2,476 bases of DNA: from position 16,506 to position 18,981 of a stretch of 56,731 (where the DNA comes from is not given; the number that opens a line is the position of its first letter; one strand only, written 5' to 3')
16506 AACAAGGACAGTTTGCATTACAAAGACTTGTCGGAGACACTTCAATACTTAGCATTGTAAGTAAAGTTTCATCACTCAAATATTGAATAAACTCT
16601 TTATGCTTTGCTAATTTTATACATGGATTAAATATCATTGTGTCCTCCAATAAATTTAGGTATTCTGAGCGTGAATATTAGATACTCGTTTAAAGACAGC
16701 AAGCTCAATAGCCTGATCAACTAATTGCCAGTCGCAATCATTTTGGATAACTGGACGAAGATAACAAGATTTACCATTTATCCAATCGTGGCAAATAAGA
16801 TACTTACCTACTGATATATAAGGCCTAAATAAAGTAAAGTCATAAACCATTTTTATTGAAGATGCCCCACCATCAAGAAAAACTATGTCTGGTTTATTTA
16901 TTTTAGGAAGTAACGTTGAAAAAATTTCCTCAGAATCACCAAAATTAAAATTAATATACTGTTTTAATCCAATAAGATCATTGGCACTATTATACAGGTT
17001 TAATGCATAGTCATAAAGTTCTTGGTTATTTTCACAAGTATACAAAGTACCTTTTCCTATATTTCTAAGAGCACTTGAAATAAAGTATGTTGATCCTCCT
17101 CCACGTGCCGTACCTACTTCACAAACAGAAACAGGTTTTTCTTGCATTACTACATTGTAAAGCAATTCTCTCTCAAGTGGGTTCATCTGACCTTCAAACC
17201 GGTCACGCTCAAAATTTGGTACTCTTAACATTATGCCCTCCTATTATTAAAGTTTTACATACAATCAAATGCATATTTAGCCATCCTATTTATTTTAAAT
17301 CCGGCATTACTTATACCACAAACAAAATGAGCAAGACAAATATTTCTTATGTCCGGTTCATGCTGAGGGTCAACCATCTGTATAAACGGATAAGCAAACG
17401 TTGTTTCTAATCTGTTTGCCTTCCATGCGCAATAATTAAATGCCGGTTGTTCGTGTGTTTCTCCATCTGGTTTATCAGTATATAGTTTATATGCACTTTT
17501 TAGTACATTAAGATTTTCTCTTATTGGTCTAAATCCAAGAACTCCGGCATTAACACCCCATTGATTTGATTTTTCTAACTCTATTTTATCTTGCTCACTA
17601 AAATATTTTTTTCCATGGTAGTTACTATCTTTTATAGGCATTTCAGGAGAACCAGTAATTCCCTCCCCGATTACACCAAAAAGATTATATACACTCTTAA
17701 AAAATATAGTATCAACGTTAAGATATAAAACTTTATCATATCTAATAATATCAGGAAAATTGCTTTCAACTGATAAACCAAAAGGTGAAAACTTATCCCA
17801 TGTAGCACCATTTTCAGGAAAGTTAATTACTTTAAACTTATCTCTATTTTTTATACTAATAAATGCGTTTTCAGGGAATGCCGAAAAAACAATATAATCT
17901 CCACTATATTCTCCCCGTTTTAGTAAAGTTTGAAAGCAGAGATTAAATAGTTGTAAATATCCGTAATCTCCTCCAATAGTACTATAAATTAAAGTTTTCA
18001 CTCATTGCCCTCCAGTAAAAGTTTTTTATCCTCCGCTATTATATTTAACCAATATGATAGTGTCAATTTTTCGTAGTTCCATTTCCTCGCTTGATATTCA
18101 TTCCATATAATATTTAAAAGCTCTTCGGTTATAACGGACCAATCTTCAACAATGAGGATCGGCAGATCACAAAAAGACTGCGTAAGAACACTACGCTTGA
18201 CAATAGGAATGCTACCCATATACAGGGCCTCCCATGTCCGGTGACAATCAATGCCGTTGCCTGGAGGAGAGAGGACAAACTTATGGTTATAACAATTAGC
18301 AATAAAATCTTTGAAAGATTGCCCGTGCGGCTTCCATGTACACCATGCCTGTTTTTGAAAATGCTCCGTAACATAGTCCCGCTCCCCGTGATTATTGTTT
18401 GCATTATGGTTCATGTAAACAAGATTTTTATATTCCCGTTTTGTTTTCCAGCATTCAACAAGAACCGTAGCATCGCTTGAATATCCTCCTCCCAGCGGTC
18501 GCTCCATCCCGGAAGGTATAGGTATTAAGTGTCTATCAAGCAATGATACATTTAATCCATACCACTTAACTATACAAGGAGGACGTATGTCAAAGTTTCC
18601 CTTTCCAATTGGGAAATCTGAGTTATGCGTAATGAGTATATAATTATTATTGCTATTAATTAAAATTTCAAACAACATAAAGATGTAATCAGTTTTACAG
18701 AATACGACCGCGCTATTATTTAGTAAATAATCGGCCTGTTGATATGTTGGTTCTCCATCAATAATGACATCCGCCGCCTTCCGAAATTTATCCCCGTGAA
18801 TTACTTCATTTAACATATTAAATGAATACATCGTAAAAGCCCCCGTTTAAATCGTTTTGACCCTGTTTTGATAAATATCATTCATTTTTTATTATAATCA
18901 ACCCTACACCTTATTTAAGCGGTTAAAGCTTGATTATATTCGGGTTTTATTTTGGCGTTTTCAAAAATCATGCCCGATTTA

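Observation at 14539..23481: Nine-kb glycan-biosynthesis island embedded in the virion morphogenesis operon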

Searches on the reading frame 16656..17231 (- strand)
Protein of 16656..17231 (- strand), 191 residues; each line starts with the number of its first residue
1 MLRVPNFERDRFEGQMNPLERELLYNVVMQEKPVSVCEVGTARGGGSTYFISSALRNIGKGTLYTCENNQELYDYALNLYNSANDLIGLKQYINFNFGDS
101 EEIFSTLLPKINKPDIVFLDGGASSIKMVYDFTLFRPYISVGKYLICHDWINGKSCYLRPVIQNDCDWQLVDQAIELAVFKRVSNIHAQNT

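Call 3: search_protein_families(library=pfam, proteins=[window:16656-17231:-], max_evalue=0.01)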
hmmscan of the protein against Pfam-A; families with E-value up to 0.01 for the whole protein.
window:16656-17231:- (191 aa): 2 families
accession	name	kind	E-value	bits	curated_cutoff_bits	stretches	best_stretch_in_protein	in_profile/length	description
PF13578.12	Methyltransf_24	-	5e-12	47.1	26.3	1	38-150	2-105/105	Methyltransferase domain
PF04989.18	RMNT_CmcI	-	0.0031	17.7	23.2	1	26-152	26-151/206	Rhamnosyl O-methyltransferase/CmcI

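Call 8: search_protein_families(library=phrogs, proteins=[window:16656-17231:-], max_evalue=0.001)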
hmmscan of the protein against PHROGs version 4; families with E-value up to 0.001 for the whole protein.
window:16656-17231:- (191 aa): 1 family
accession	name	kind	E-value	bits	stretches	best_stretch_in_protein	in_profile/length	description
phrog_15516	-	other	0.00019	21.9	1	23-133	47-148/214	methyltransferase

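Call 18: search_protein_families(library=ncbifam, proteins=[window:16656-17231:-], max_evalue=0.01)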
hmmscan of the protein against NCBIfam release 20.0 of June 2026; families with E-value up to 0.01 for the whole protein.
window:16656-17231:- (191 aa): 1 family
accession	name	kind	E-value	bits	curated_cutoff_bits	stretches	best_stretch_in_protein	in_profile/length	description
NF045824.1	RhmsylMtase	equivalog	0.00025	20.5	400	1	26-154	54-178/226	rhamnosyl O-methyltransferase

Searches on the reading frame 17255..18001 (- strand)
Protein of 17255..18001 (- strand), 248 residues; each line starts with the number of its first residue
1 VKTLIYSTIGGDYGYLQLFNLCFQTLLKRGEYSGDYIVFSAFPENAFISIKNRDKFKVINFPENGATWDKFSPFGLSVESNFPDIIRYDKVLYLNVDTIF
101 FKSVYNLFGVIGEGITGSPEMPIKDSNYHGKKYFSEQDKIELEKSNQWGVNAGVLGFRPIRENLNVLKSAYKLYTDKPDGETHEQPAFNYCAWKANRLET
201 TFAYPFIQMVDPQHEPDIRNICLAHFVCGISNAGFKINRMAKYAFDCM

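Call 3: search_protein_families(library=pfam, proteins=[window:17255-18001:-], max_evalue=0.01)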
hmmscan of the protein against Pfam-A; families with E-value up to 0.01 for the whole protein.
window:17255-18001:- (248 aa): 1 family
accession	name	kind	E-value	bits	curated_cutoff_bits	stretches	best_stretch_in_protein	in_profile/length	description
PF01501.26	Glyco_transf_8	-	0.00034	20.7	24.3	1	85-226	95-242/253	Glycosyl transferase family 8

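Call 8: search_protein_families(library=phrogs, proteins=[window:17255-18001:-], max_evalue=0.001)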
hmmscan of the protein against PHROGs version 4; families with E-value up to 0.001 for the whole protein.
window:17255-18001:- (248 aa): 0 families

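Call 18: search_protein_families(library=ncbifam, proteins=[window:17255-18001:-], max_evalue=0.01)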
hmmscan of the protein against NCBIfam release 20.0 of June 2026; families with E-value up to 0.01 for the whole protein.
window:17255-18001:- (248 aa): 0 families

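Call 73: search_solved_structures(query=window:17255-18001:-, max_evalue=1)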
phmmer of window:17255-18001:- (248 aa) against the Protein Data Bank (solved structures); distinct sequences matched with E-value up to 1: 0.

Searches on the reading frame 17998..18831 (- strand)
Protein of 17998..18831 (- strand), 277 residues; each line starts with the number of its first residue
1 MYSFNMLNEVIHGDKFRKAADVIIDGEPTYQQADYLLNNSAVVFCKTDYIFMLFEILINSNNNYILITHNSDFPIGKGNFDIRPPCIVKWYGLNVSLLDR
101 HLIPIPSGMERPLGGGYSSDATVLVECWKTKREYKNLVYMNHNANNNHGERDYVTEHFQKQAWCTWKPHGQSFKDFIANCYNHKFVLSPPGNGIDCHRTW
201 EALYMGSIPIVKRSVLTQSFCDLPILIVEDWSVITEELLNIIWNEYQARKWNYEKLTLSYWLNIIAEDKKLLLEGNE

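Call 3: search_protein_families(library=pfam, proteins=[window:17998-18831:-], max_evalue=0.01)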
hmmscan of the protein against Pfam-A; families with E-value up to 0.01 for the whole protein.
window:17998-18831:- (277 aa): 1 family
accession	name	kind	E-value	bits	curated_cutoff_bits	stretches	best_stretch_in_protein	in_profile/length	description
PF24785.1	RXYLT1_C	-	9.5e-07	28.9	27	1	165-222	57-115/187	RXYLT1 C-terminal domain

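Call 8: search_protein_families(library=phrogs, proteins=[window:17998-18831:-], max_evalue=0.001)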
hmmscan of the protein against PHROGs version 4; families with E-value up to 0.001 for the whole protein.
window:17998-18831:- (277 aa): 0 families

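Call 18: search_protein_families(library=ncbifam, proteins=[window:17998-18831:-], max_evalue=0.01)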
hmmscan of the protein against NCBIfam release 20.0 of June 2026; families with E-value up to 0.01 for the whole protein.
window:17998-18831:- (277 aa): 0 families

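Call 71: search_solved_structures(query=window:17998-18831:-, max_evalue=1)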
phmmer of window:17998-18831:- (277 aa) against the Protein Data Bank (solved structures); distinct sequences matched with E-value up to 1: 4.
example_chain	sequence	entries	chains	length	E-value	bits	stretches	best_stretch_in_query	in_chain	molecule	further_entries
8q8i_A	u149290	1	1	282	1e-38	136.6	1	61-267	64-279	Exostosin GT47 domain-containing protein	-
8avq_A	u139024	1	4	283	1e-38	136.6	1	61-267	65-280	AO75L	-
8asa_A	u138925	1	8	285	1e-38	136.6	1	61-267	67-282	Exostosin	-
6tnp_B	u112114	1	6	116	0.87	12.1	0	9-52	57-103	Heavy chain of our ScFv-5E5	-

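Call 77: search_solved_structures(query=window:17998-18831:-, max_evalue=0.001, show_alignments=1)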
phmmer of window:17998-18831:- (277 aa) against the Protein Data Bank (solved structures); distinct sequences matched with E-value up to 0.001: 3.
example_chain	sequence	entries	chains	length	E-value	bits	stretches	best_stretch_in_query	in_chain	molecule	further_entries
8q8i_A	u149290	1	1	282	1e-38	136.6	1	61-267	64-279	Exostosin GT47 domain-containing protein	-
8avq_A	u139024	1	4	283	1e-38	136.6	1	61-267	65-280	AO75L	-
8asa_A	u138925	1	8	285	1e-38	136.6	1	61-267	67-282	Exostosin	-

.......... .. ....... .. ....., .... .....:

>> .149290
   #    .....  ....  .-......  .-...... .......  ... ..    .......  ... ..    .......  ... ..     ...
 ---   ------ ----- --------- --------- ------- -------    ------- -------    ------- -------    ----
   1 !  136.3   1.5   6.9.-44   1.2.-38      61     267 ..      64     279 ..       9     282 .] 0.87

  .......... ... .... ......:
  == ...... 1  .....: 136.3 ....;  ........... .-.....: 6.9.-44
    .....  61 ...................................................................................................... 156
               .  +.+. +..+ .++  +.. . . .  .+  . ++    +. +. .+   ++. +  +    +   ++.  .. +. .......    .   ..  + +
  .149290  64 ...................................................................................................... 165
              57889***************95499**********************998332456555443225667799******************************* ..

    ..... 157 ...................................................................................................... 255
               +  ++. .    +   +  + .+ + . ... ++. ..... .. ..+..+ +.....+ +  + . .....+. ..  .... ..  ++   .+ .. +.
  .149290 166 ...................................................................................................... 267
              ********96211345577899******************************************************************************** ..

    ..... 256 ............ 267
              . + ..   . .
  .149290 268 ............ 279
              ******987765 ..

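Call 110: search_dna_similar(query=window:17998-18831:-, collection=phages, mode=protein, max_evalue=0.001, max_rows=20)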
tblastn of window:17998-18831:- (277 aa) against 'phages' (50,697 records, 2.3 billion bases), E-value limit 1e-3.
Records with a match: 2; places in all: 3; records where one place covers at least 80% of the query: 1.
Best place of each record, by identity: <60% 2.
By first word of the organism name: uncultured 1; Marine 1.
By host as written in the record: - 2.
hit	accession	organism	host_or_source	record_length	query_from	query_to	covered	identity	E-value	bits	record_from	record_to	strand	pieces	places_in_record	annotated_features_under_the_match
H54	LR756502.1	uncultured phage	metagenomic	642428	33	263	83%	30.1%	2e-18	91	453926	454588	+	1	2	record has no annotation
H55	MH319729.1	Marine virus AG-345-D19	single cell amplified by WGA-X; seawater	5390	68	239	62%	32.6%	8e-19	92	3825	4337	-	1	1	record has no annotation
